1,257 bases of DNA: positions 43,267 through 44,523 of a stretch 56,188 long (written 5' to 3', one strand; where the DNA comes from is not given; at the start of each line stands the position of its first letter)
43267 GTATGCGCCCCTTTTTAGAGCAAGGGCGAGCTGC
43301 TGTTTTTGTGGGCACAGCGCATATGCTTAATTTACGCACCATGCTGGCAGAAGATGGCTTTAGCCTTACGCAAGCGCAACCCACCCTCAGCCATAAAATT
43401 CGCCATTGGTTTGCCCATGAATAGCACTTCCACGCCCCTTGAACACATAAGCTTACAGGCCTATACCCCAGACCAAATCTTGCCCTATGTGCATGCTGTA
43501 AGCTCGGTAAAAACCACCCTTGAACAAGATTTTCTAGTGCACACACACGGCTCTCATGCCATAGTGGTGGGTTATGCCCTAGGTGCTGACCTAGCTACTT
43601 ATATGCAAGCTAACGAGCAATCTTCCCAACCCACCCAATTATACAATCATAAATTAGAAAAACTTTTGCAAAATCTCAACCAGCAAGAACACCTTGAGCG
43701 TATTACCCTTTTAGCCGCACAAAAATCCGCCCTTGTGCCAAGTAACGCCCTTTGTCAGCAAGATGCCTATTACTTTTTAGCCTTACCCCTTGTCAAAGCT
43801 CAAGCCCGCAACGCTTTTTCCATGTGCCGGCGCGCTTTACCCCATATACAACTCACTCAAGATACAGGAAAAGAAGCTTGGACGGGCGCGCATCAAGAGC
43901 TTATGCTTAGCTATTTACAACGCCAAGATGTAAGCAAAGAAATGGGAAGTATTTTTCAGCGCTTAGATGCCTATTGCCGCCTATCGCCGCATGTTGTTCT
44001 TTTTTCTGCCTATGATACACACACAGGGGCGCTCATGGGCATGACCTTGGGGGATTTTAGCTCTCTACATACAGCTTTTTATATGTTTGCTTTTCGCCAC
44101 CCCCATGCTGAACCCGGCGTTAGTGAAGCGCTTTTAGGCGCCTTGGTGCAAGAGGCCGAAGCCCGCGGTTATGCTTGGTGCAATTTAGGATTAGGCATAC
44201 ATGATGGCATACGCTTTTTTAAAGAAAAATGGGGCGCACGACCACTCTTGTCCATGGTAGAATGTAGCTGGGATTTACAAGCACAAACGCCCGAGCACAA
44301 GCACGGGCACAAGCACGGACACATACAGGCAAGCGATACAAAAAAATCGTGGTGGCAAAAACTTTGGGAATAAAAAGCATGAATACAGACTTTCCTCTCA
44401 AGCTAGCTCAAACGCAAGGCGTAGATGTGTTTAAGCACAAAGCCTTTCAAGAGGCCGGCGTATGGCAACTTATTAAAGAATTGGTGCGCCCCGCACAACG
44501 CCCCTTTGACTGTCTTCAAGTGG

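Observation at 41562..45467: Uncharacterised cluster: FemAB-like::TraB/GumN fusion, FemAB-like paralogue, radical SAM/SPASM enzyme, probably once co-operonic with a MprF-type flippase-like gene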

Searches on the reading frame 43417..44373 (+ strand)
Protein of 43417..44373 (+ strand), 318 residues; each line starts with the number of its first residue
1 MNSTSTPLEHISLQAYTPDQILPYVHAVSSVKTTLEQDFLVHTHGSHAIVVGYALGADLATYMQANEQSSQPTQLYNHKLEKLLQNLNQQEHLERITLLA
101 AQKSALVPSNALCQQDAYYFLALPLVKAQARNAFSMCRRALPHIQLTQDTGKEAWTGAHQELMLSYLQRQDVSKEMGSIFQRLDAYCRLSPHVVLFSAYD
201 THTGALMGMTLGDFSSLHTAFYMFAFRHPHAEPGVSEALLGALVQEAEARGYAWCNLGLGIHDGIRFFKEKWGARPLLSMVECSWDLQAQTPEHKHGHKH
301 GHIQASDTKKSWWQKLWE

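Call 3: search_protein_families(library=pfam, proteins=[window:43417-44373:+], max_evalue=0.1)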
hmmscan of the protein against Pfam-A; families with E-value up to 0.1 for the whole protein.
window:43417-44373:+ (318 aa): 2 families
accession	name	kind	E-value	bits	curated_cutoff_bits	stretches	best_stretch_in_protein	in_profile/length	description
PF09924.15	LPG_synthase_C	-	0.0018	17.9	27.5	1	153-269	154-252/298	Phosphatidylglycerol lysyltransferase, C-terminal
PF13480.13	Acetyltransf_6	-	0.0024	18.5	22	1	137-261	10-138/143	Acetyltransferase (GNAT) domain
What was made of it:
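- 43417..44373 (+): Gene 2 (318 aa): stand-alone tandem-GNAT paralogue of the gene 1 N-terminus. Weak hits to PF09924 and PF13480, below cut-off (call 3).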

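Call 4: search_protein_families(library=ncbifam, proteins=[window:43417-44373:+], max_evalue=0.1)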
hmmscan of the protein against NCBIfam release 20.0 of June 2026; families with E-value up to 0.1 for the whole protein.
window:43417-44373:+ (318 aa): 0 families

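Call 11: find_homologous_proteins(query=window:43417-44373:+, max_evalue=0.001)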
Query window:43417-44373:+ (318 aa): 128 proteins with E <= 0.001 among 1918 candidates; the best 120 are listed.
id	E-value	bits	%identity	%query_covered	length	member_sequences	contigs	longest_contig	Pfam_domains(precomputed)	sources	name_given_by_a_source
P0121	4.4e-215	731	100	100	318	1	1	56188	-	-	-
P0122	1.4e-114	400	60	99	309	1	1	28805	-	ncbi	-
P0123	6.5e-109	382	58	100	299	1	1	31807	-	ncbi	-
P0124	2.8e-107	376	59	98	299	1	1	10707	-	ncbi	-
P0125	1.7e-100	354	55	99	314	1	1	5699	-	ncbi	-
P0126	2.8e-98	347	60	91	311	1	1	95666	-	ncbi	-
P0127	7.1e-92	326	54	91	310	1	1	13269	-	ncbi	-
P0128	1.2e-89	319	55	91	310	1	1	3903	-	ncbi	-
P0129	1.9e-89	318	53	91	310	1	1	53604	-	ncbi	-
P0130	2.1e-86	308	50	100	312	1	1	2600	-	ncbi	-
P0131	6.2e-86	306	54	88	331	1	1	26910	-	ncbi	-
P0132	6.7e-85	303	53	89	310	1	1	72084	-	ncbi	-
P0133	1.8e-80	288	47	100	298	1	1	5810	-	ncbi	-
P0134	1.9e-78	282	51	88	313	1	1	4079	-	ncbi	-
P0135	2.0e-77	278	48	97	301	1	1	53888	-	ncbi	-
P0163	1.8e-52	196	39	93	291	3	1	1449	PF09924.16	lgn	-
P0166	8.7e-51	191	38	93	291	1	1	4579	PF09924.16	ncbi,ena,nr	ncbi:MAG: translation initiation factor IF-2 [Desulfovibrio sp.]|nr:translation initiation factor IF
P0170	7.0e-49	185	38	88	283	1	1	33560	PF13480.14,PF09924.16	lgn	-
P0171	1.9e-48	183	38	93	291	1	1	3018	PF09924.16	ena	-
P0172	3.3e-48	182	38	90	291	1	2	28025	PF09924.16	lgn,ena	-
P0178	5.7e-46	175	37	91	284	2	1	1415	PF09924.16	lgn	-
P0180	7.5e-43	165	34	91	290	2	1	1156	PF13480.14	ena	-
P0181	1.3e-42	164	35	88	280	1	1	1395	PF09924.16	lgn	-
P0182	8.0e-42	161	34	90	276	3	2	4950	PF09924.16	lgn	-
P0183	4.1e-41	159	37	90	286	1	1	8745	PF13480.14,PF09924.16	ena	-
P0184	5.6e-41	159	37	88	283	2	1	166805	PF13480.14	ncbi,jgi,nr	ncbi:MAG: GNAT family N-acetyltransferase [Desulfovibrionaceae bacterium]|nr:GNAT family N-acetyltra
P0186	3.5e-40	156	34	89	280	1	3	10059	PF13480.14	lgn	-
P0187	4.0e-40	156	37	89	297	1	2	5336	PF13480.14,PF09924.16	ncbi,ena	-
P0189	6.9e-39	152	36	87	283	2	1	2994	PF13480.14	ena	-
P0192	1.1e-38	151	36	89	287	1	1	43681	PF13480.14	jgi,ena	-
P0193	1.2e-38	151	36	88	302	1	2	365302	PF09924.16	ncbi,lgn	-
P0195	4.4e-38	149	35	89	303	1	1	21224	PF13480.14,PF09924.16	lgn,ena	-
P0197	1.1e-37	148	35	86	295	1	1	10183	PF13480.14,PF09924.16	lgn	-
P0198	1.2e-37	148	35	89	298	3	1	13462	PF13480.14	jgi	-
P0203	2.4e-37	147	35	90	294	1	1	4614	PF13480.14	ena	-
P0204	2.5e-37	147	37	88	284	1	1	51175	PF13480.14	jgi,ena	-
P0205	2.5e-37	147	35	87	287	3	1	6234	PF13480.14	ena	-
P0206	3.0e-37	146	35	91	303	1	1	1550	PF09924.16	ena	-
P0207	4.1e-37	146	33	93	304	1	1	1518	PF09924.16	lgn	-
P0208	7.1e-37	145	35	87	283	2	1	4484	PF13480.14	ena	-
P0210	1.5e-36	144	35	89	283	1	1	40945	PF13480.14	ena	-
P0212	6.3e-36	142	33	97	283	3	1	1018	PF13480.14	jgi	-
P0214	8.6e-36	142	35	88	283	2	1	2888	PF13480.14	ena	-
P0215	9.2e-36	142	33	89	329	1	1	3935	PF09924.16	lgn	-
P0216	1.0e-35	141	34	88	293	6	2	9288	PF09924.16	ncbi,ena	-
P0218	5.8e-35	139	34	87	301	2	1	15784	PF09924.16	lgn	-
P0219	9.7e-35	138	32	91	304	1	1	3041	PF09924.16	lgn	-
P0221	1.8e-34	137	33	89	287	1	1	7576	PF13480.14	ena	-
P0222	3.2e-34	137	33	90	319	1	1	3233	PF13480.14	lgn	-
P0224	1.4e-33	134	33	88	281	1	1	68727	-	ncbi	ncbi:MAG: translation initiation factor IF-2 [Thermodesulfobacteriota bacterium]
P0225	1.7e-33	134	43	48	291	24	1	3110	PF09924.16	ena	-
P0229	9.5e-32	128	30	89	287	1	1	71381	-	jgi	-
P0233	4.9e-30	123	30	88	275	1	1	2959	PF09924.16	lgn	-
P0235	5.8e-29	119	37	61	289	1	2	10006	PF13480.14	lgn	-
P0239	2.8e-28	117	31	91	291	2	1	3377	PF09924.16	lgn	-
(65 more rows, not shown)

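Call 15: search_solved_structures(query=A2, max_evalue=10, show_alignments=2)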
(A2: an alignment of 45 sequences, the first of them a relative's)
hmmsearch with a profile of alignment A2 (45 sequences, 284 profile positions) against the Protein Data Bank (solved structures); distinct sequences matched with E-value up to 10: 3.
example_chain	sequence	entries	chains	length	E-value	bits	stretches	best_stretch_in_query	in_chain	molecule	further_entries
1yx0_A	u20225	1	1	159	0.14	14.7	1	212-240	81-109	hypothetical protein ysnE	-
4v36_A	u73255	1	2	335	0.2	14.3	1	211-243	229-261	LYSYL-TRNA-DEPENDENT L-YSYL-PHOSPHATIDYLGYCEROL SYNTHASE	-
5vrv_A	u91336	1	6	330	0.71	12.4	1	212-247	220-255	Protein regulated by acid pH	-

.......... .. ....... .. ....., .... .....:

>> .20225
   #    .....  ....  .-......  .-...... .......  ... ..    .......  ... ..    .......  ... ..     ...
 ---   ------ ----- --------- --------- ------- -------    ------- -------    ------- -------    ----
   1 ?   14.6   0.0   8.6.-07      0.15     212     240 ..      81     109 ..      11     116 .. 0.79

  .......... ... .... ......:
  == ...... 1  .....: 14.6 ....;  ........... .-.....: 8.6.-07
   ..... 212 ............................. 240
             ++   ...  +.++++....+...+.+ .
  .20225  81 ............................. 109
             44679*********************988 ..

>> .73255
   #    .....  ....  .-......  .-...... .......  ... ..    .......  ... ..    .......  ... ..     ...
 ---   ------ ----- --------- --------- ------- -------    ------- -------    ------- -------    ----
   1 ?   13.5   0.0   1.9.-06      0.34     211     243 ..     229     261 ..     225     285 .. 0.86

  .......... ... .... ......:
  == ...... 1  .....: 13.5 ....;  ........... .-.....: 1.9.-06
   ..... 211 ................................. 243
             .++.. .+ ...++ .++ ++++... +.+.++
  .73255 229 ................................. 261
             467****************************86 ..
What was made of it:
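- The profile alignment to L-PGS 4v36 pairs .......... with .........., although E is only 0.2 (call 15).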

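Call 25: predict_structure(alignment_id=A2)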
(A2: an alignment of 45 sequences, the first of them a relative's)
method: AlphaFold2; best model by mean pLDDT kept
length: 318 residues; sequences in the alignment: 45
mean_pLDDT: 90.8   pTM: 0.87
mean pLDDT of the five models: 90.8, 90.5, 90.0, 90.0, 89.8
residues with pLDDT >= 90: 266; 70-90: 15; 50-70: 15; < 50: 22
segments of 3 or more residues with pLDDT < 50: 300-318
pLDDT, mean of each block of 10 residues (from residue 1): 69 97 96 96 98 95 81 85 97 97 96 98 98 98 98 97 97 94 97 98 98 98 98 98 99 98 96 97 91 55 41 44
secondary structure, 60 per line:
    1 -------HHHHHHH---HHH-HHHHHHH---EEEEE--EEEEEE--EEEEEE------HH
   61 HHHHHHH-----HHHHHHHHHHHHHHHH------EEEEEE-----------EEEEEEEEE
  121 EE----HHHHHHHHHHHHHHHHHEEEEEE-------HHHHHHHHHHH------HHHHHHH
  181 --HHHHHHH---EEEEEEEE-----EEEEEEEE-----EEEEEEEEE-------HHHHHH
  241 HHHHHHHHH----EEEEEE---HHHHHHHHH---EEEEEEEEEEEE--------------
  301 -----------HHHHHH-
elements in order: H8-14 H22-28 E32-36 E39-44 E47-52 H59-67 H73-88 E95-100 E112-122 H127-143 E144-149 H157-167 H174-180 H183-189 E193-200 E206-213 E219-227 H235-249 E254-259 H263-271 E275-286 H312-317
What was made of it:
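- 43417..44373 (+): AF2 pLDDT 90.8 (call 25).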

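Call 29: fold_search(model_id=the predicted structure, library=pdb)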
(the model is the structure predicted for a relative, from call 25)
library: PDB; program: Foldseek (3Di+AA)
matches with E <= 10: 877; with E <= 0.001: 119
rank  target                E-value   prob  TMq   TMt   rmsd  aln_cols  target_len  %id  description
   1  1ne9                  3.6e-11  1.00  0.55  0.52   6.5       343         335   13  Crystal Structure of Weissella viridescens FemX at 1.7 Ang Resolution (released 2004-02-10)
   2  1xe4                  3.8e-11  1.00  0.57  0.55   6.0       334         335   12  Crystal Structure of Weissella viridescens FemX (K36M) Mutant (released 2005-05-31)
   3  1xf8                  4.3e-11  1.00  0.57  0.55   5.9       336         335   13  Crystal Structure of Weissella viridescens FemX (Y254F) Mutant (released 2005-05-31)
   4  7z6a_A                5.1e-11  1.00  0.59  0.56   5.9       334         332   13  CRYSTAL STRUCTURE OF WEISSELLA VIRIDESCENS FEMXVV NON-RIBOSOMAL AMINO ACID TRANSFERASE IN COMPLEX WITH A PEPTIDYL-XNA  (released 2022-10-26)
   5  4ii9_A                1.1e-10  1.00  0.58  0.55   5.8       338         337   13  Crystal structure of Weissella viridescens FemXVv non-ribosomal amino acid transferase in complex with a peptidyl-RNA  (released 2013-07-03)
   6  7z5y_A                1.3e-10  1.00  0.57  0.54   5.9       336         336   13  CRYSTAL STRUCTURE OF WEISSELLA VIRIDESCENS FEMXVV NON-RIBOSOMAL AMINO ACID TRANSFERASE IN COMPLEX WITH A PEPTIDYL-XNA  (released 2022-10-26)
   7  2hqy_B                1.6e-10  1.00  0.58  0.61   5.1       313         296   12  Crystal Structure of Conserved Protein of Unknown Function from Bacteroides thetaiotaomicron VPI-5482 (released 2006-09-19)
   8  2hqy_A                4.7e-10  1.00  0.58  0.61   5.3       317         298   14  Crystal Structure of Conserved Protein of Unknown Function from Bacteroides thetaiotaomicron VPI-5482 (released 2006-09-19)
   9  4v35                  8.4e-10  1.00  0.58  0.57   5.5       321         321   11  The Structure of A-PGS from Pseudomonas aeruginosa (released 2015-08-19)
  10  4v34                  8.9e-10  1.00  0.53  0.53   6.2       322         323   12  The Structure of A-PGS from Pseudomonas aeruginosa (SeMet derivative) (released 2015-08-19)
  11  9goe_A                1.3e-09  1.00  0.55  0.24   5.8       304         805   12  Cryo-EM structure of the multiple peptide resistance factor (MprF) from Pseudomonas aeruginosa bound to a synthetic na (released 2025-03-12)
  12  7duw_A                2.9e-09  1.00  0.57  0.24   5.3       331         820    8  Cryo-EM structure of the multiple peptide resistance factor (MprF) loaded with two lysyl-phosphatidylglycerol molecule (released 2021-04-21)
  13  9j8q_A                3.0e-09  1.00  0.56  0.25   5.7       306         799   13  MprF from Pseudomonas aeruginosa in GDN micelle, C2 symmetry (released 2025-09-03)
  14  2wpw_C                3.0e-09  1.00  0.43  0.42   9.1       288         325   12  Tandem GNAT protein from the clavulanic acid biosynthesis pathway (without AcCoA) (released 2009-12-29)
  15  5vrv_D                3.2e-09  1.00  0.59  0.59   5.2       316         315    9  2.05 Angstrom Resolution Crystal Structure of C-terminal Domain (DUF2156) of Putative Lysylphosphatidylglycerol Synthe (released 2017-05-24)
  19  4v36_A                9.1e-09  1.00  0.55  0.54   6.4       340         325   10  The structure of L-PGS from Bacillus licheniformis (released 2015-08-19)
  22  4v36_B                1.7e-08  1.00  0.54  0.54   6.3       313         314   10  The structure of L-PGS from Bacillus licheniformis (released 2015-08-19)
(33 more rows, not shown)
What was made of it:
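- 43417..44373 (+): Foldseek best hits are FemX 1ne9 at E=3.6e-11, DUF2156 2hqy, A-PGS 4v35 and MprF (call 29).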

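Call 53: search_protein_representatives(alignment_id=A2)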
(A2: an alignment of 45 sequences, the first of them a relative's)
Query: 45 sequences, 284 profile positions. Proteins with E-value up to 0.001 (for the whole library): 456; up to 1e-10: 300; up to 1e-30: 187. The best 150 are listed.
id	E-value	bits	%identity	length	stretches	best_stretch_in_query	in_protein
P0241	1.2e-124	431.8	-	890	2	5-270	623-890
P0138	4.7e-113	393.7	-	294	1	2-275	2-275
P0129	5.5e-111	386.9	-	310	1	3-282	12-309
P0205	2.5e-108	378.2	-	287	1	3-281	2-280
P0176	6.1e-108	376.9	-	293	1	2-282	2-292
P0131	1.0e-104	366.3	-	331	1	4-282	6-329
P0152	2.1e-104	365.3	-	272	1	5-270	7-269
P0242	5.9e-102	357.3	-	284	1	6-283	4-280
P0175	8.2e-100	350.2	-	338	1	2-282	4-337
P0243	1.5e-99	349.3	-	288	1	3-281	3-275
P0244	2.0e-99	348.9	-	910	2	7-269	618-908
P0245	4.0e-98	344.7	-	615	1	2-283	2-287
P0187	5.8e-98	344.1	-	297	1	5-282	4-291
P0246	1.8e-97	342.6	-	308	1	4-283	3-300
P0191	3.9e-97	341.4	-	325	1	4-282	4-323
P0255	1.7e-87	309.8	-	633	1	3-273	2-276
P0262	2.1e-84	299.7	-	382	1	5-279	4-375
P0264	3.9e-84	298.8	-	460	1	8-273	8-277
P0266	6.9e-84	298.0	-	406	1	6-275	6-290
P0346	4.3e-49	183.8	-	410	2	63-263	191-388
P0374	1.7e-39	152.3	-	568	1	4-269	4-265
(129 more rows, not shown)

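Call 55: search_protein_families(library=pfam, proteins=[P0245, P0255, P0374, P0264, P0266, P0262, P0241, P0244, P0346], max_evalue=0.01)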
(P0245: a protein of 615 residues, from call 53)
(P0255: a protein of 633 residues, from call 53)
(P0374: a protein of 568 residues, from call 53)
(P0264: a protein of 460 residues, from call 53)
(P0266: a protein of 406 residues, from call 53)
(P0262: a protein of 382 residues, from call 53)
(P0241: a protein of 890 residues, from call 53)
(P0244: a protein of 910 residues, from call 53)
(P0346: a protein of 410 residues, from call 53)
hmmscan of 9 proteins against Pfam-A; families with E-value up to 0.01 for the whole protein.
P0245 (615 aa): 4 families
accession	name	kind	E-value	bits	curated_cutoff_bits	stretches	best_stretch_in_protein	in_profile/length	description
PF04055.27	Radical_SAM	-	4.6e-12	46.9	29.5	1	301-458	1-160/166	Radical SAM superfamily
PF13186.11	SPASM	-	1.5e-08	35.3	21.5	1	535-608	1-67/67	Iron-sulfur cluster-binding domain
PF13480.13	Acetyltransf_6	-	0.0029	18.2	22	0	118-248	2-138/143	Acetyltransferase (GNAT) domain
PF09924.15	LPG_synthase_C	-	0.0037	16.8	27.5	1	183-279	181-282/298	Phosphatidylglycerol lysyltransferase, C-terminal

P0255 (633 aa): 4 families
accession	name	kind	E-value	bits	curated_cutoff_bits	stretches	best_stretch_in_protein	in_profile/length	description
PF04055.27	Radical_SAM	-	2.8e-13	50.8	29.5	1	322-476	1-156/166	Radical SAM superfamily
PF13186.11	SPASM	-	2.4e-09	37.8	21.5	1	553-625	1-66/67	Iron-sulfur cluster-binding domain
PF09924.15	LPG_synthase_C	-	0.004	16.7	27.5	0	117-248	116-248/298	Phosphatidylglycerol lysyltransferase, C-terminal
PF13480.13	Acetyltransf_6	-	0.0099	16.5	22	0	168-248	57-139/143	Acetyltransferase (GNAT) domain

P0374 (568 aa): 1 family
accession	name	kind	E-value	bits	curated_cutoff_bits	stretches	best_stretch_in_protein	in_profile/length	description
PF01963.22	TraB_PrgY_gumN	-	3.7e-27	96.3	26.8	1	299-561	2-262/263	TraB/PrgY/gumN family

P0264 (460 aa): 2 families
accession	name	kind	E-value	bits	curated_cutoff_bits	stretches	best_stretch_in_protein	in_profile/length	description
PF04055.27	Radical_SAM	-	1.6e-16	61.4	29.5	1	326-456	2-139/166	Radical SAM superfamily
PF09924.15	LPG_synthase_C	-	0.00017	21.2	27.5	1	123-252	118-251/298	Phosphatidylglycerol lysyltransferase, C-terminal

P0266 (406 aa): 1 family
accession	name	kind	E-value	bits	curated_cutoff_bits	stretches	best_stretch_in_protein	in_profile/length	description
PF09924.15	LPG_synthase_C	-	7.6e-10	38.8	27.5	1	109-264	101-252/298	Phosphatidylglycerol lysyltransferase, C-terminal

P0262 (382 aa): 1 family
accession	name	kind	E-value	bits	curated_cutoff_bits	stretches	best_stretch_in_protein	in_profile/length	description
PF09924.15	LPG_synthase_C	-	1.9e-06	27.6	27.5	1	269-338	182-251/298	Phosphatidylglycerol lysyltransferase, C-terminal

P0241 (890 aa): 3 families
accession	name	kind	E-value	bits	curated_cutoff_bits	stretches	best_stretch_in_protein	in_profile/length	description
PF01963.22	TraB_PrgY_gumN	-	7.2e-30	105.1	26.8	1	301-559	1-263/263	TraB/PrgY/gumN family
PF13480.13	Acetyltransf_6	-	1.2e-08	35.7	22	1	104-229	17-139/143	Acetyltransferase (GNAT) domain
PF09924.15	LPG_synthase_C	-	0.0006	19.4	27.5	1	737-864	115-247/298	Phosphatidylglycerol lysyltransferase, C-terminal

P0244 (910 aa): 2 families
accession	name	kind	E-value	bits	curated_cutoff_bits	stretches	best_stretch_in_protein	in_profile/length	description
PF01963.22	TraB_PrgY_gumN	-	7.2e-32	111.7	26.8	1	304-562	1-263/263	TraB/PrgY/gumN family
PF09924.15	LPG_synthase_C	-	1.8e-05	24.4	27.5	1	752-882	111-246/298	Phosphatidylglycerol lysyltransferase, C-terminal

P0346 (410 aa): 2 families
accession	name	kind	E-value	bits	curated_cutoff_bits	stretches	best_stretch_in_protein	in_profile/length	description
PF09924.15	LPG_synthase_C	-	0.003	17.1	27.5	0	23-88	181-245/298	Phosphatidylglycerol lysyltransferase, C-terminal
PF13480.13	Acetyltransf_6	-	0.0094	16.5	22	1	276-370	44-139/143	Acetyltransferase (GNAT) domain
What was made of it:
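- Relatives pass the PF09924 cut-off (call 55).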

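Call 57: find_encoding_contigs(protein=P0245, flank=8000, max_places=3)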
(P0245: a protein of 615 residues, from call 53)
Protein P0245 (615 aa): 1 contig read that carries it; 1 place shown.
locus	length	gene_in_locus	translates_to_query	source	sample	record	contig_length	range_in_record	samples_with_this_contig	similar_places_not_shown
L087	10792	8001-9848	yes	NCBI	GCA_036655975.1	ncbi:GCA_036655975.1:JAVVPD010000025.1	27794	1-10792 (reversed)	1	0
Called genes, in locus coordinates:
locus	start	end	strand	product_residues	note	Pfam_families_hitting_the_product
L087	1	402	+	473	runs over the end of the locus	PF00374:NiFeSe_Hases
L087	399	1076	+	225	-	PF00037:Fer4 (weak), PF12838:Fer4_7, PF13187:Fer4_9, PF13237:Fer4_10 (weak), PF25160:LdpA_Fe-S-bd (weak), PF00037:Fer4 (weak), PF12837:Fer4_6 (weak), PF13237:Fer4_10 (weak), +7 more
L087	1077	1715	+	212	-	PF02545:Maf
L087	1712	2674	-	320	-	PF00005:ABC_tran, PF08352:oligo_HPY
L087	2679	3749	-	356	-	PF02277:DBI_PRT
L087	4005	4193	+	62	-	PF14697:Fer4_21 (faint), PF12797:Fer4_2 (weak), PF12837:Fer4_6, PF13237:Fer4_10, PF25160:LdpA_Fe-S-bd (faint), PF00037:Fer4, PF12838:Fer4_7, PF13187:Fer4_9, +2 more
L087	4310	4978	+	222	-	PF03692:CxxCxxCC (faint)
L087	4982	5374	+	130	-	-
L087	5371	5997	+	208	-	-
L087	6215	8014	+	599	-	PF01963:TraB_PrgY_gumN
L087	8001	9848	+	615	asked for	PF04055:Radical_SAM, PF13186:SPASM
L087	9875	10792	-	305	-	PF00158:Sigma54_activat (faint), PF01078:Mg_chelatase, PF07728:AAA_5 (faint), PF00493:MCM, PF13335:Mg_chelatase_C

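Call 66: search_protein_families(library=padloc, proteins=[window:43417-44373:+], max_evalue=0.01)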
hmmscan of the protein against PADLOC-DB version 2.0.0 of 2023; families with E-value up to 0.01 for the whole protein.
window:43417-44373:+ (318 aa): 0 families

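Call 70: find_encoding_contigs(protein=P0224, flank=7000, max_places=1)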
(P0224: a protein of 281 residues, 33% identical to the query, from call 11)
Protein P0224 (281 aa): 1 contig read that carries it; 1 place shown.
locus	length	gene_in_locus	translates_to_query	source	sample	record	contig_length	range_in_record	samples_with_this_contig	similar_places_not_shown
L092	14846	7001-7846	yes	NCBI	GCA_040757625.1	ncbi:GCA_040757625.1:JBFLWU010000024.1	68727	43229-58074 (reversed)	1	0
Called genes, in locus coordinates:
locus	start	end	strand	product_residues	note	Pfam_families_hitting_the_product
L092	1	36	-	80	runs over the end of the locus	-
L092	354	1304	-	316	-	PF13192:Thioredoxin_3 (weak)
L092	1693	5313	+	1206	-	PF01619:Pro_dh, PF00171:Aldedh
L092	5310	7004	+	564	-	PF13480:Acetyltransf_6 (weak), PF01963:TraB_PrgY_gumN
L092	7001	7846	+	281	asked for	-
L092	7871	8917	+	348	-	PF04055:Radical_SAM, PF13186:SPASM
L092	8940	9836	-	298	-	PF02899:Phage_int_SAM_1, PF00589:Phage_integrase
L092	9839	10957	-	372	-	PF01321:Creatinase_N, PF00557:Peptidase_M24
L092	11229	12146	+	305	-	PF00551:Formyl_trans_N, PF02911:Formyl_trans_C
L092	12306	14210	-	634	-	PF06808:DctM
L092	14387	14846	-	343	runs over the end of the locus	PF16868:NMT1_3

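Call 71: find_encoding_contigs(protein=P0229, flank=7000, max_places=1)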
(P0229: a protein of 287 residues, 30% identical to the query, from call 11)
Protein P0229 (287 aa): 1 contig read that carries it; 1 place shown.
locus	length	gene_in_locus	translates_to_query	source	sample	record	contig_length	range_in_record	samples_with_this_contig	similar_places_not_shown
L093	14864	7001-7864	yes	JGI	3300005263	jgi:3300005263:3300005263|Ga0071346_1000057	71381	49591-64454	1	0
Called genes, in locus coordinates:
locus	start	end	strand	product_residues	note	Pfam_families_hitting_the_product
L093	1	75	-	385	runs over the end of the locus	PF02771:Acyl-CoA_dh_N, PF02770:Acyl-CoA_dh_M, PF00441:Acyl-CoA_dh_1, PF08028:Acyl-CoA_dh_2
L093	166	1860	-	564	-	PF00501:AMP-binding, PF13193:AMP-binding_C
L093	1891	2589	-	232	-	PF00117:GATase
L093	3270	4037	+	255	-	PF00378:ECH_1, PF16113:ECH_2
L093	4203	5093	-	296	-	-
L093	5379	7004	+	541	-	PF01963:TraB_PrgY_gumN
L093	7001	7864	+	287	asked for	-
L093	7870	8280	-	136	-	PF01042:Ribonuc_L-PSP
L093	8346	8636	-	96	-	-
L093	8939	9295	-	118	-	PF13431:TPR_17 (faint), PF13428:TPR_14 (faint), PF00515:TPR_1 (weak), PF07719:TPR_2 (weak), PF13181:TPR_8 (weak), PF13424:TPR_12 (faint), PF13414:TPR_11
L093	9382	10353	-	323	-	PF13606:Ank_3 (faint), PF12796:Ank_2, PF13857:Ank_5 (weak), PF13637:Ank_4 (weak), PF12796:Ank_2, PF13857:Ank_5, PF00023:Ank (weak), PF12796:Ank_2 (weak)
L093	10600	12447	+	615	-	PF00501:AMP-binding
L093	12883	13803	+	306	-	PF13557:Phenol_MetA_deg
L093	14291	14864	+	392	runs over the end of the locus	PF12838:Fer4_7 (weak), PF13484:Fer4_16 (faint)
